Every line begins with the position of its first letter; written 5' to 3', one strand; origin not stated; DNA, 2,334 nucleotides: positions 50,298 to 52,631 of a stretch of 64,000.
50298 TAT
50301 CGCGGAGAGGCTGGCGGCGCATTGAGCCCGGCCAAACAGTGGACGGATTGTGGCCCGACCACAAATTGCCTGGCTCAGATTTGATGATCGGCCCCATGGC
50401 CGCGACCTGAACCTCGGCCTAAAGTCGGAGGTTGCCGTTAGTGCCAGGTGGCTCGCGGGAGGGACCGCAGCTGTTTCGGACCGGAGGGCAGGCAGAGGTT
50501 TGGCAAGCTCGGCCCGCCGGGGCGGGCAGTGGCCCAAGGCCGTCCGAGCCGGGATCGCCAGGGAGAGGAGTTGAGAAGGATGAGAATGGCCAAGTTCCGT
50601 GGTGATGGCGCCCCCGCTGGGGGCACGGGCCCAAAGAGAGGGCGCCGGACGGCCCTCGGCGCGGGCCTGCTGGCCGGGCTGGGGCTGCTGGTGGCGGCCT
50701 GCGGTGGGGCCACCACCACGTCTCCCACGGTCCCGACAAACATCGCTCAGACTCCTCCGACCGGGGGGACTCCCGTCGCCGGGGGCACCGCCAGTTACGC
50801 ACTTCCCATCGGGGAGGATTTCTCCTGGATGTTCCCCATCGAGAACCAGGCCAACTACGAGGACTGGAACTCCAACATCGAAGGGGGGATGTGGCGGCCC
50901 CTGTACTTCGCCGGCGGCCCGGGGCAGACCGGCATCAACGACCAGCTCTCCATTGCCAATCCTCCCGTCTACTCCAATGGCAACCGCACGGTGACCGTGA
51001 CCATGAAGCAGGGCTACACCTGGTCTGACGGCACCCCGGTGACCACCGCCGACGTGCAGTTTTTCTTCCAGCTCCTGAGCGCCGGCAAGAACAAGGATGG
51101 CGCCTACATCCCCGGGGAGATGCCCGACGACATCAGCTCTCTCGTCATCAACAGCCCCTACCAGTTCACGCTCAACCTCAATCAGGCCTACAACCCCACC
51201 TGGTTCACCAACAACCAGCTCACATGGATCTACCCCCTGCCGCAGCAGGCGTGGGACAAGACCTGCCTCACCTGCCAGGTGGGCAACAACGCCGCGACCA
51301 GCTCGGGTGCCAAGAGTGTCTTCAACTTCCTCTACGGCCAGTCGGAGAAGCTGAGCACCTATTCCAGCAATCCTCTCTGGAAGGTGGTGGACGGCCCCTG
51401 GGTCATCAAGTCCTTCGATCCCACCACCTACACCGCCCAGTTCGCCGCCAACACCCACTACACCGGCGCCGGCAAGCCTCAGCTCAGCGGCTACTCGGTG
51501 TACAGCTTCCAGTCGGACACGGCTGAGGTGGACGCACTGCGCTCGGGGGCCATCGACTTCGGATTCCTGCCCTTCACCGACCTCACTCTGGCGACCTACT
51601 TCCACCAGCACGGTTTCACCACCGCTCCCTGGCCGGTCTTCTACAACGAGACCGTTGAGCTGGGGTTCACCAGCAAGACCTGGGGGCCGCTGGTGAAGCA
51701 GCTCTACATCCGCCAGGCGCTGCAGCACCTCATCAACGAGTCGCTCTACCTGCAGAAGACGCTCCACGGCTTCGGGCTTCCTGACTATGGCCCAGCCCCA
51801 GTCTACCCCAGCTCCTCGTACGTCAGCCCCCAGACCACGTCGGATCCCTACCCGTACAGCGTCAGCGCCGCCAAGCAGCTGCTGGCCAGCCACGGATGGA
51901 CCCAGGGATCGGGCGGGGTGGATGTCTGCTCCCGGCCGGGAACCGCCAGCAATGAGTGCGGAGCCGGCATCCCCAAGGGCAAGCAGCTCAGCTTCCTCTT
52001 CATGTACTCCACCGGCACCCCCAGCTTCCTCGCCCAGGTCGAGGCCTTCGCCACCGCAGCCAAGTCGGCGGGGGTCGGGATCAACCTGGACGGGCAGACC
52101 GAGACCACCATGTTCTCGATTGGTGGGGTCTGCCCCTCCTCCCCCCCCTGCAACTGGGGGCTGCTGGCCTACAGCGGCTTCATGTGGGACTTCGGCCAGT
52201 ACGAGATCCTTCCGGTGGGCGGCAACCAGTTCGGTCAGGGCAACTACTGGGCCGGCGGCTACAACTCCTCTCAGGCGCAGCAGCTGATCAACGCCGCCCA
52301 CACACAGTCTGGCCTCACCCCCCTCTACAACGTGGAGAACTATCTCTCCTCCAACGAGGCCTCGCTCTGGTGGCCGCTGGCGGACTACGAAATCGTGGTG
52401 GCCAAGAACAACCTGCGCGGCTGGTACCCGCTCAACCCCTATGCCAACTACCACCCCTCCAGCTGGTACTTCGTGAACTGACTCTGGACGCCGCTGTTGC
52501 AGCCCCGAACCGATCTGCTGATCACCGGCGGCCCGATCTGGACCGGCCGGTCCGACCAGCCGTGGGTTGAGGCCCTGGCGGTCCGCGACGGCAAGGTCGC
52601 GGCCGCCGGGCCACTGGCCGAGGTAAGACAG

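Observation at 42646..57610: Candidate undescribed catabolic system for an N-acylated amine/polyamine: family-5 ABC importer + amidohydrolase_3 + PuuB-like oxidase + GABA shunt under a PucR activator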

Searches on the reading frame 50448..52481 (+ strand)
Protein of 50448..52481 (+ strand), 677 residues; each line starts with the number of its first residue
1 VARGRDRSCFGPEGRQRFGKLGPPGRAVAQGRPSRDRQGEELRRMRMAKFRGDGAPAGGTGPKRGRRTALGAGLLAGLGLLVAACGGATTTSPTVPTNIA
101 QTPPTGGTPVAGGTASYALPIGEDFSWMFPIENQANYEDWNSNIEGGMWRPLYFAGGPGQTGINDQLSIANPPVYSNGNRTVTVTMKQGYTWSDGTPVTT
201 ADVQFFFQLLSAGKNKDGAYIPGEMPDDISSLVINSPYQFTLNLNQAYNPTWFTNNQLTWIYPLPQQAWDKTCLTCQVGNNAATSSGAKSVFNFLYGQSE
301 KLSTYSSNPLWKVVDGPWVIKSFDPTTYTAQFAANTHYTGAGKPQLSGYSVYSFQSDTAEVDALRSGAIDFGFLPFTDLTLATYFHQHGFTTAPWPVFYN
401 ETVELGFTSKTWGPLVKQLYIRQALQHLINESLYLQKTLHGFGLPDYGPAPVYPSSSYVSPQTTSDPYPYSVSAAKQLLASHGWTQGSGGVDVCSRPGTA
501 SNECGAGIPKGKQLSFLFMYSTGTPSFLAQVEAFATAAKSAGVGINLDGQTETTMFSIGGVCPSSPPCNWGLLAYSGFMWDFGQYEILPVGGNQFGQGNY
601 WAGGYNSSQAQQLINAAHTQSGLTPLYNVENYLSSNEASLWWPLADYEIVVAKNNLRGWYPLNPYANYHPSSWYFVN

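Call 4: search_protein_families(library=pfam, proteins=[window:50448-52481:+])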
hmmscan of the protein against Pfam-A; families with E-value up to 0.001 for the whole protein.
window:50448-52481:+ (677 aa): 1 family
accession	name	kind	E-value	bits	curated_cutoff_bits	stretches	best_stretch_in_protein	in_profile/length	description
PF00496.27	SBP_bac_5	-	2.4e-38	132.7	32.4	1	174-552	11-326/368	Bacterial extracellular solute-binding proteins, family 5 Middle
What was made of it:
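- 50580..52481 (+): Family-5 solute-binding lipoprotein (lipobox LVAAC, Cys41). It belongs to a divergent clade found in Dormibacteria, Acidimicrobiia and other Actinomycetota. PF00496 133 bits (call 4).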

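Call 5: search_protein_families(library=ncbifam, proteins=[window:50448-52481:+])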
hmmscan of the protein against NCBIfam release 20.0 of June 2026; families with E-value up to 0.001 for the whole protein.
window:50448-52481:+ (677 aa): 4 families
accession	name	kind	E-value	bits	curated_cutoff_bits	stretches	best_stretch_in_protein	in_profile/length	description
TIGR02294.1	nickel_nikA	equivalog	1.1e-11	44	393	1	316-555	166-384/501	nickel ABC transporter substrate-binding protein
NF045467.1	Opp4A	equivalog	1.3e-10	40.2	650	1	83-214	2-127/556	oligopeptide ABC transporter substrate-binding protein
TIGR04028.1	SBP_KPN_01854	hypoth_equivalog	9.4e-07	27.7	468.5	0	403-491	254-338/509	TIGR04028 family ABC transporter substrate-binding protein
NF045468.1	Opp5A_nikA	equivalog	0.00035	19.2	600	0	313-489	159-323/488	nickel ABC transporter substrate-binding protein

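Call 12: search_solved_structures(query=window:50448-52481:+, max_evalue=0.001)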
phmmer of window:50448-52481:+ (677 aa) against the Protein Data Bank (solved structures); distinct sequences matched with E-value up to 0.001: 5.
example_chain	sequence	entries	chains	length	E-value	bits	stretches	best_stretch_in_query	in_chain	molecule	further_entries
1xoc_A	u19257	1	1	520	1.6e-06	30.2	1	313-489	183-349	Oligopeptide-binding protein appA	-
9pl3_A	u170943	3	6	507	1.1e-05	27.4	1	311-489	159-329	Peptide ABC transporter, peptide-binding protein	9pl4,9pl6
8j5u_A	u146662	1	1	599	0.00083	21.2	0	316-404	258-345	Uncharacterized protein Rv1280c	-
8j5q_A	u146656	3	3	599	0.00083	21.2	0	316-404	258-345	Uncharacterized protein Rv1280c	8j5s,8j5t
8j5r_A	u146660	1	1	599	0.00084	21.2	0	316-404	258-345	Uncharacterized protein Rv1280c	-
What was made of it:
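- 50580..52481 (+): Best solved relatives reach only E 1e-6 (call 12).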

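Call 18: find_homologous_proteins(query=window:50580-52481:+, max_evalue=0.00001)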
Query window:50580-52481:+ (633 aa): 943 proteins with E <= 0.00001 among 8000 candidates; the best 120 are listed.
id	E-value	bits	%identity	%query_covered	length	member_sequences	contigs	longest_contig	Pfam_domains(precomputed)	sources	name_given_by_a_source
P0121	0.0e+0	1379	96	94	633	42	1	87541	PF00496.28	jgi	jgi:peptide/nickel transport system substrate-binding protein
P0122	0.0e+0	1242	86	91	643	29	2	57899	PF00496.28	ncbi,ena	-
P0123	0.0e+0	1131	77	96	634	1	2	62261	PF00496.28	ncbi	ncbi:MAG: ABC transporter substrate-binding protein [Candidatus Dormibacteria bacterium]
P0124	0.0e+0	1092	74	97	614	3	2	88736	PF00496.28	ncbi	ncbi:MAG: ABC transporter substrate-binding protein [Candidatus Dormibacteria bacterium]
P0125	0.0e+0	1085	73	100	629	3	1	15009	PF00496.28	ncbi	ncbi:MAG: ABC transporter substrate-binding protein [Candidatus Dormibacteria bacterium]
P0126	0.0e+0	1047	72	97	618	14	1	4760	PF00496.28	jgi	-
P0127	0.0e+0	1039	75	89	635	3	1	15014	PF00496.28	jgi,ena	jgi:peptide/nickel transport system substrate-binding protein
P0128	0.0e+0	1027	74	89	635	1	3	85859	PF00496.28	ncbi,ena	-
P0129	0.0e+0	1021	74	89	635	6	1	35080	PF00496.28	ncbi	ncbi:MAG: ABC transporter substrate-binding protein [Acidimicrobiales bacterium]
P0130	0.0e+0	1018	73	89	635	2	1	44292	PF00496.28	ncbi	-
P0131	0.0e+0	1014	74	89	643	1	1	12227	PF00496.28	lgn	-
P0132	4.4e-297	1005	73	89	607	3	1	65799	PF00496.28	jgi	jgi:peptide/nickel transport system substrate-binding protein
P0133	1.0e-289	981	65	100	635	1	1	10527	PF00496.28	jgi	jgi:peptide/nickel transport system substrate-binding protein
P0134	4.2e-287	972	70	88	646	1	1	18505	PF00496.28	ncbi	-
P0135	6.4e-285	965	67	97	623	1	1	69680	PF00496.28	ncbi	ncbi:MAG: ABC transporter substrate-binding protein [Acidimicrobiales bacterium]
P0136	4.7e-281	952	70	90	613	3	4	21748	PF00496.28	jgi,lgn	-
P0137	1.8e-280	951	63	100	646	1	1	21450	PF00496.28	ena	-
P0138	1.8e-278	944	66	94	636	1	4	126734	PF00496.28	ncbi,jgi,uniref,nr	ncbi:ABC transporter substrate-binding protein [Aciditerrimonas ferrireducens]|jgi:peptide/nickel tr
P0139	3.7e-275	933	64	96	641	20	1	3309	PF00496.28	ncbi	-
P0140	8.3e-274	929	63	99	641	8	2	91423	PF00496.28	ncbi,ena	-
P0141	2.3e-270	917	62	100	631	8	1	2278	PF00496.28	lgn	-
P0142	7.9e-270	915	62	100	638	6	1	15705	PF00496.28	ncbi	-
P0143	3.0e-268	910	65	91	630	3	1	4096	PF00496.28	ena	-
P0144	1.3e-266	905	66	91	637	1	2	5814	PF00496.28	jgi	-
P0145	2.3e-266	904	63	97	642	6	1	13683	PF00496.28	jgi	-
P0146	9.8e-266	902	62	98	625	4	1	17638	PF00496.28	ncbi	-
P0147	1.5e-264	898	65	90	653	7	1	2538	PF00496.28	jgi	jgi:peptide/nickel transport system substrate-binding protein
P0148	2.8e-264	897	61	99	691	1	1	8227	PF00496.28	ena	-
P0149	2.3e-262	891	62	99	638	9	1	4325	PF00496.28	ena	-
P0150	8.8e-262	889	65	89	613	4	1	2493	PF00496.28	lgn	-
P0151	1.2e-261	888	62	98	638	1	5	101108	PF00496.28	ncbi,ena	-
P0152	1.3e-261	888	61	97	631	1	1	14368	PF00496.28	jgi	jgi:peptide/nickel transport system substrate-binding protein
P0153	2.0e-260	884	62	97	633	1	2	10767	PF00496.28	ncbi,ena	-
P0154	1.2e-258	878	64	90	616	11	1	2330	PF00496.28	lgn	-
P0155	3.3e-257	874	61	97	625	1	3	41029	PF00496.28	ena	-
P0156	1.9e-255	868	64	90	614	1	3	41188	PF00496.28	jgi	jgi:peptide/nickel transport system substrate-binding protein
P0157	4.3e-255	867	61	97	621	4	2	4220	PF00496.28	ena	-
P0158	4.9e-254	863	62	96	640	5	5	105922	PF00496.28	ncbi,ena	-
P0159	6.4e-254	863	61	98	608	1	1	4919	PF00496.28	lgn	-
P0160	7.5e-254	863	60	95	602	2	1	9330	PF00496.28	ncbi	-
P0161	1.9e-252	858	61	97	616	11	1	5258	PF00496.28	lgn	-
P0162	4.4e-252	857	61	97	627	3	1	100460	PF00496.28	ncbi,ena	-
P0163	6.6e-252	856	62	89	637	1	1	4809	PF00496.28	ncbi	-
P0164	6.7e-252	856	63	94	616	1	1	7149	PF00496.28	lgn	-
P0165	2.6e-251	854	61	91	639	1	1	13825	PF00496.28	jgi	jgi:peptide/nickel transport system substrate-binding protein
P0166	3.1e-251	854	63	89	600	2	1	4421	PF00496.28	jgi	jgi:peptide/nickel transport system substrate-binding protein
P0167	5.7e-251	853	62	95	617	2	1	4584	PF00496.28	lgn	-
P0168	1.2e-250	852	59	98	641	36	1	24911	PF00496.28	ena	-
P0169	1.2e-250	852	59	98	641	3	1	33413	PF00496.28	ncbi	-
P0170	3.3e-250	851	60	99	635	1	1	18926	PF00496.28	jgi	jgi:peptide/nickel transport system substrate-binding protein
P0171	5.3e-250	850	60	97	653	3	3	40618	PF00496.28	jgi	jgi:peptide/nickel transport system substrate-binding protein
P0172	5.9e-250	850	60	97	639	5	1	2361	PF00496.28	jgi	jgi:peptide/nickel transport system substrate-binding protein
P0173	4.6e-249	847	62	91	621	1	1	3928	PF00496.28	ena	-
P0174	8.3e-249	846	60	91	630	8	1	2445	PF00496.28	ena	-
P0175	1.3e-248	845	59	97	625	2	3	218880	PF00496.28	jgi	jgi:peptide/nickel transport system substrate-binding protein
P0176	1.7e-248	845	63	89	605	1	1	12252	PF00496.28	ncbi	ncbi:MAG: ABC transporter substrate-binding protein [Acidimicrobiales bacterium]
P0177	1.8e-248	845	60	95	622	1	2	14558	PF00496.28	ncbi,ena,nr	ncbi:MAG TPA: ABC transporter substrate-binding protein [Acidimicrobiales bacterium]|nr:ABC transpor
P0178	1.1e-247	842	60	97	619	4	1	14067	PF00496.28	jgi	jgi:peptide/nickel transport system substrate-binding protein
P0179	1.2e-247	842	62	89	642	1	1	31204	PF00496.28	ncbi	-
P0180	1.3e-247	842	61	94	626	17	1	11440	PF00496.28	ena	-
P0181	1.5e-247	842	63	89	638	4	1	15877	PF00496.28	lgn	-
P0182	3.0e-246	837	58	100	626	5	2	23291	PF00496.28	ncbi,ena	-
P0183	5.7e-246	837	62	89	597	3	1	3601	PF00496.28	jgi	jgi:peptide/nickel transport system substrate-binding protein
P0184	7.1e-246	836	57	97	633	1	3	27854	PF00496.28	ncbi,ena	-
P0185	7.5e-246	836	60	97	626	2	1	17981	PF00496.28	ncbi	-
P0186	1.7e-245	835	59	94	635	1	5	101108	PF00496.28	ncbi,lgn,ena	-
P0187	2.2e-245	835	62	91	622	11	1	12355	PF00496.28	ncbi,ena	-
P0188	2.7e-245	834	61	94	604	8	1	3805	PF00496.28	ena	-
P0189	4.4e-245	834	59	97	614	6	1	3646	PF00496.28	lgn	-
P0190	2.1e-244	831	58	97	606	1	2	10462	PF00496.28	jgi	-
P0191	2.5e-244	831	61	90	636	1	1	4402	PF00496.28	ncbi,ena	-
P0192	4.0e-244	830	59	97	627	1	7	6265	PF00496.28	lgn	-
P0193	1.0e-243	829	61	89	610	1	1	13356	PF00496.28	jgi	jgi:peptide/nickel transport system substrate-binding protein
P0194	2.8e-243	828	61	89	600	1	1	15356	PF00496.28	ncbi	-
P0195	3.2e-243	827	58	99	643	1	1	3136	PF00496.28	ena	-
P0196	3.5e-243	827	59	97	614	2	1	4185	PF00496.28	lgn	-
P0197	4.5e-243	827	59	95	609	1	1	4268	PF00496.28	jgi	jgi:peptide/nickel transport system substrate-binding protein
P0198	9.7e-243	826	61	90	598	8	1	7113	PF00496.28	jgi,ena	-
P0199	2.7e-242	824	58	97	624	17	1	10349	PF00496.28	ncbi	-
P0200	2.9e-242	824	61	89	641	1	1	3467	PF00496.28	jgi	jgi:peptide/nickel transport system substrate-binding protein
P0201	1.6e-241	822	61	89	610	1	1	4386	PF00496.28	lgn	-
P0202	2.1e-241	821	60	90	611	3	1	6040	PF00496.28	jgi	jgi:peptide/nickel transport system substrate-binding protein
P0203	3.9e-241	821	60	90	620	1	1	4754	PF00496.28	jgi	jgi:peptide/nickel transport system substrate-binding protein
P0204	1.5e-239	815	58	97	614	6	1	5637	PF00496.28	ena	-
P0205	2.0e-239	815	57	96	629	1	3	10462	PF00496.28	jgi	-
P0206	1.8e-237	808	57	97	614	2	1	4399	PF00496.28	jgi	jgi:peptide/nickel transport system substrate-binding protein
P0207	3.5e-237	807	57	97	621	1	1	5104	PF00496.28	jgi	jgi:peptide/nickel transport system substrate-binding protein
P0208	3.7e-237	807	57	97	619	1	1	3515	PF00496.28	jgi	jgi:peptide/nickel transport system substrate-binding protein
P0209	4.8e-237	807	60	88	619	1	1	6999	PF00496.28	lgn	-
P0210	5.5e-237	807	60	89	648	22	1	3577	PF00496.28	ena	-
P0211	1.2e-236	806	59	90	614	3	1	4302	PF00496.28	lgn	-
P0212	6.7e-236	803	61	89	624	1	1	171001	PF00496.28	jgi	jgi:peptide/nickel transport system substrate-binding protein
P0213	9.2e-235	799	57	97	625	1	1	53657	PF00496.28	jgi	jgi:peptide/nickel transport system substrate-binding protein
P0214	3.0e-234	798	60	89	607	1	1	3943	PF00496.28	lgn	-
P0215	6.0e-234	797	57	95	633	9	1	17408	PF00496.28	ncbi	-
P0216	2.9e-233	795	59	89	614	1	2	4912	PF00496.28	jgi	-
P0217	3.1e-233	794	57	96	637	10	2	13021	PF00496.28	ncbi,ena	-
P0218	3.9e-233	794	59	88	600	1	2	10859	PF00496.28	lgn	-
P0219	4.5e-233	794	59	90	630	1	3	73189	PF00496.28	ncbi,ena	-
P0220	1.5e-232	792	55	97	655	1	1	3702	PF00496.28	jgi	jgi:peptide/nickel transport system substrate-binding protein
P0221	2.6e-232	791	57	94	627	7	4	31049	PF00496.28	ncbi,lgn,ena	-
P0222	4.3e-232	791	57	97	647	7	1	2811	PF00496.28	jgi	-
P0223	5.5e-232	790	59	89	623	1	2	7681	PF00496.28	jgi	jgi:peptide/nickel transport system substrate-binding protein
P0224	1.3e-231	789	57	96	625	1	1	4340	PF00496.28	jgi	jgi:peptide/nickel transport system substrate-binding protein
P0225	2.1e-231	788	55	97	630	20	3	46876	PF00496.28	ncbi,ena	-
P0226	1.1e-230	786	55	96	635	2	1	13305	PF00496.28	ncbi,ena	-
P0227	1.3e-230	786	57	90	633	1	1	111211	PF00496.28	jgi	jgi:peptide/nickel transport system substrate-binding protein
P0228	8.8e-230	783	59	89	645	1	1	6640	PF00496.28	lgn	-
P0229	1.6e-229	782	57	95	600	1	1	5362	PF00496.28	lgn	-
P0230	3.2e-229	781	56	90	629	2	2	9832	PF00496.28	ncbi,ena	-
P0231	1.1e-228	779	58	90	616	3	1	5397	PF00496.28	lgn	-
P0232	1.9e-228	779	58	91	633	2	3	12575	PF00496.28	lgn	-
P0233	2.1e-228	778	59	89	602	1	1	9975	PF00496.28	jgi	jgi:peptide/nickel transport system substrate-binding protein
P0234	2.2e-228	778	58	90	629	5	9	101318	PF00496.28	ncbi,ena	-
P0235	2.6e-228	778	55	96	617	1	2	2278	PF00496.28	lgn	-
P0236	9.1e-228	776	59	89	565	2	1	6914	PF00496.28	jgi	jgi:peptide/nickel transport system substrate-binding protein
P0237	1.4e-227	776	57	90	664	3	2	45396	PF00496.28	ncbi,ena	-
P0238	4.2e-227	774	59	91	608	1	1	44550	PF00496.28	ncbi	-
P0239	4.9e-227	774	57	89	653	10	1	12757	PF00496.28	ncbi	-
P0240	1.2e-226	773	60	89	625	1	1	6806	PF00496.28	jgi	jgi:peptide/nickel transport system substrate-binding protein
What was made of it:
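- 50580..52481 (+): Homolog list (call 18).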

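Call 19: find_encoding_contigs(protein=P0138, flank=10000, max_places=1)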
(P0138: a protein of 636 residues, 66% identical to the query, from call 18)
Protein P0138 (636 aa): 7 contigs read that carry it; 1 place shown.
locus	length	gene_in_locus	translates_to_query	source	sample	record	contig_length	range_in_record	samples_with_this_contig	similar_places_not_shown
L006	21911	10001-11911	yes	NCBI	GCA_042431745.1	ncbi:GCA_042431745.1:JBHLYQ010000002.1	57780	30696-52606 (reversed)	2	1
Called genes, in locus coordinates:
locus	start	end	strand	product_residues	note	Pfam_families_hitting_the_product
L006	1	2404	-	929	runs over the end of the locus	PF00583:Acetyltransf_1, PF13302:Acetyltransf_3 (weak), PF13508:Acetyltransf_7 (weak), PF02629:CoA_binding, PF13380:CoA_binding_2, PF13607:Succ_CoA_lig, PF19045:Ligase_CoA_2, PF13549:ATP-grasp_5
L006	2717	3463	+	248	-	PF00106:adh_short, PF08659:KR, PF13561:adh_short_C2, PF00107:ADH_zinc_N (weak)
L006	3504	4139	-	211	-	PF11716:MDMPI_N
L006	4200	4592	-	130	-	-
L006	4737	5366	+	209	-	PF00440:TetR_N, PF17937:TetR_C_28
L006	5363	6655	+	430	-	PF12832:MFS_1_like (faint), PF07690:MFS_1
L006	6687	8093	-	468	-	PF01946:Thi4 (weak), PF01266:DAO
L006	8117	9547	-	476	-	PF00202:Aminotran_3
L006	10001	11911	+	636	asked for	PF00496:SBP_bac_5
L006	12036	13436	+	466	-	PF00171:Aldedh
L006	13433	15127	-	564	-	PF07969:Amidohydro_3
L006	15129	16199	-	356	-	PF00491:Arginase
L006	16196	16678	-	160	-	PF12840:HTH_20 (weak), PF13404:HTH_AsnC-type, PF13412:HTH_24, PF08279:HTH_11 (weak), PF22451:NirdL-like_HTH (faint), PF22482:AsnC_trans_reg_3, PF01037:AsnC_trans_reg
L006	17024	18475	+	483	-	PF00171:Aldedh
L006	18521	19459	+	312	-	PF19300:BPD_transp_1_N, PF00528:BPD_transp_1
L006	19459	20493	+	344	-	PF12911:OppC_N, PF00528:BPD_transp_1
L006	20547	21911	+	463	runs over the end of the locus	PF01266:DAO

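Call 20: find_encoding_contigs(protein=P0129, flank=10000, max_places=1)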
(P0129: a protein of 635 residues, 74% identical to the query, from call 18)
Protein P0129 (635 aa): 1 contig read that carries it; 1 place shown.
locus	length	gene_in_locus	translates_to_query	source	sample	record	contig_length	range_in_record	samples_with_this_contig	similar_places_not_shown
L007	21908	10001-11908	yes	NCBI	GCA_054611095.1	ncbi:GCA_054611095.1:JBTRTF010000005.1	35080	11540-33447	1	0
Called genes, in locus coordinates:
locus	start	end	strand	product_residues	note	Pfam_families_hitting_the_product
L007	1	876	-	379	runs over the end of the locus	PF01590:GAF, PF13185:GAF_2, PF07730:HisKA_3, PF02518:HATPase_c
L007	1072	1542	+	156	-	-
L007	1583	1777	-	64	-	-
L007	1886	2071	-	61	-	-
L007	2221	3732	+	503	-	PF00171:Aldedh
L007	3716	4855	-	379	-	PF11258:DUF3048, PF17479:DUF3048_C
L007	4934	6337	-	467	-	PF01946:Thi4 (weak), PF01266:DAO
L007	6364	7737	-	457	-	PF00202:Aminotran_3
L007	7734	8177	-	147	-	PF12840:HTH_20, PF13404:HTH_AsnC-type, PF13412:HTH_24, PF13518:HTH_28 (faint), PF22451:NirdL-like_HTH, PF01037:AsnC_trans_reg, PF22482:AsnC_trans_reg_3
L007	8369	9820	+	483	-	PF00171:Aldedh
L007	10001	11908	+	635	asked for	PF00496:SBP_bac_5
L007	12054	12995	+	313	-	PF19300:BPD_transp_1_N, PF00528:BPD_transp_1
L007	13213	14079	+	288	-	PF12911:OppC_N, PF00528:BPD_transp_1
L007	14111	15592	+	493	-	PF00171:Aldedh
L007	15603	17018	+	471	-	PF01266:DAO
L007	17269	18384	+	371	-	PF05222:AlaDh_PNT_N, PF01262:AlaDh_PNT_C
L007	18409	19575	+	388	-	PF00155:Aminotran_1_2, PF00266:Aminotran_5 (weak), PF01041:DegT_DnrJ_EryC1 (weak), PF01053:Cys_Met_Meta_PP (weak)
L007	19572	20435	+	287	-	PF00795:CN_hydrolase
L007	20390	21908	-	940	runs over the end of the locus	-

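Call 21: find_encoding_contigs(protein=P0175, flank=10000, max_places=1)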
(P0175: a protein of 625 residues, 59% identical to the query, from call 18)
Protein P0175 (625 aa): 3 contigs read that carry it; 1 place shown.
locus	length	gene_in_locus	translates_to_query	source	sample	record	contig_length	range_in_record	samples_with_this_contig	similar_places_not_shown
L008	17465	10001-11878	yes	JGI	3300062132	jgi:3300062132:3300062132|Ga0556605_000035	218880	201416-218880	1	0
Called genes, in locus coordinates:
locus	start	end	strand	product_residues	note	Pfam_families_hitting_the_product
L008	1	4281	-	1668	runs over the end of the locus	PF20148:DUF6531, PF05593:RHS_repeat, PF25023:TEN_YD-shell, PF13540:RCC1_2, PF25390:WD40_RLD, PF00415:RCC1, PF13540:RCC1_2, PF00415:RCC1, +5 more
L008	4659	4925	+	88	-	PF08681:TacA1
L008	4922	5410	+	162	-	PF00583:Acetyltransf_1 (weak), PF13508:Acetyltransf_7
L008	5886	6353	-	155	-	-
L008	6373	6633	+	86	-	-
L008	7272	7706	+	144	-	PF01243:PNPOx_N, PF12900:Pyridox_ox_2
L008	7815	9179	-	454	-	PF00890:FAD_binding_2 (weak), PF01266:DAO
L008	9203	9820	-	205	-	PF13560:HTH_31, PF01381:HTH_3, PF12844:HTH_19, PF13443:HTH_26, PF07883:Cupin_2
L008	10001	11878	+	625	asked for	PF00496:SBP_bac_5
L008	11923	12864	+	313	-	PF19300:BPD_transp_1_N, PF00528:BPD_transp_1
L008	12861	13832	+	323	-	PF12911:OppC_N, PF00528:BPD_transp_1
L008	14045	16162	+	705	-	PF09286:Pro-kuma_activ, PF00082:Peptidase_S8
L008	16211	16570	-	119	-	-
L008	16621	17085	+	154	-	PF02082:Rrf2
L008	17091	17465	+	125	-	?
